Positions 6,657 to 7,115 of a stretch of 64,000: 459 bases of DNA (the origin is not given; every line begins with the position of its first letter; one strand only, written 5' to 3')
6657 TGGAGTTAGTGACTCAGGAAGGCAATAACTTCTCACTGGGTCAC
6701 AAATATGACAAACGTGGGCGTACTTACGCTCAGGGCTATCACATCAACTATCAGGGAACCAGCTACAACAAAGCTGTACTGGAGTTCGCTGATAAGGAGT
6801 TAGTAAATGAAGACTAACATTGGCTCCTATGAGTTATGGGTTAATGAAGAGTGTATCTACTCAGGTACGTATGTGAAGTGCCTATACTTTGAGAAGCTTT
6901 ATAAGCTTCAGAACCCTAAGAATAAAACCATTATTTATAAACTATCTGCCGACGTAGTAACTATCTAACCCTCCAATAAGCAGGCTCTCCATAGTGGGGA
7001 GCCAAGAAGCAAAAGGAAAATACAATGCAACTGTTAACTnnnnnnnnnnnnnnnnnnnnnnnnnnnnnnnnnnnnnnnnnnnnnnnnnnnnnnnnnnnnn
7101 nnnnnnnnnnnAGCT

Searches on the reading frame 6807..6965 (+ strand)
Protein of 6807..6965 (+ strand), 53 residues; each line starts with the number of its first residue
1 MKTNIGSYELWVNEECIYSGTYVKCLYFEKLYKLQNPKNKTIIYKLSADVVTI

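Call 33: search_protein_families(library=phrogs, proteins=[window:6807-6965:+], max_evalue=0.001)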
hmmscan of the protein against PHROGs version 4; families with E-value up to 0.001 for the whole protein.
window:6807-6965:+ (53 aa): 1 family
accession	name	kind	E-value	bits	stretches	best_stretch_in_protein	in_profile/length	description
phrog_15352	-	unknown function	7.3e-41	138.9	1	1-53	1-53/53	-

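Call 58: search_protein_families(library=pfam, proteins=[window:6807-6965:+], max_evalue=0.01)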
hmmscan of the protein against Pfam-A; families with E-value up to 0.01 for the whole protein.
window:6807-6965:+ (53 aa): 0 families
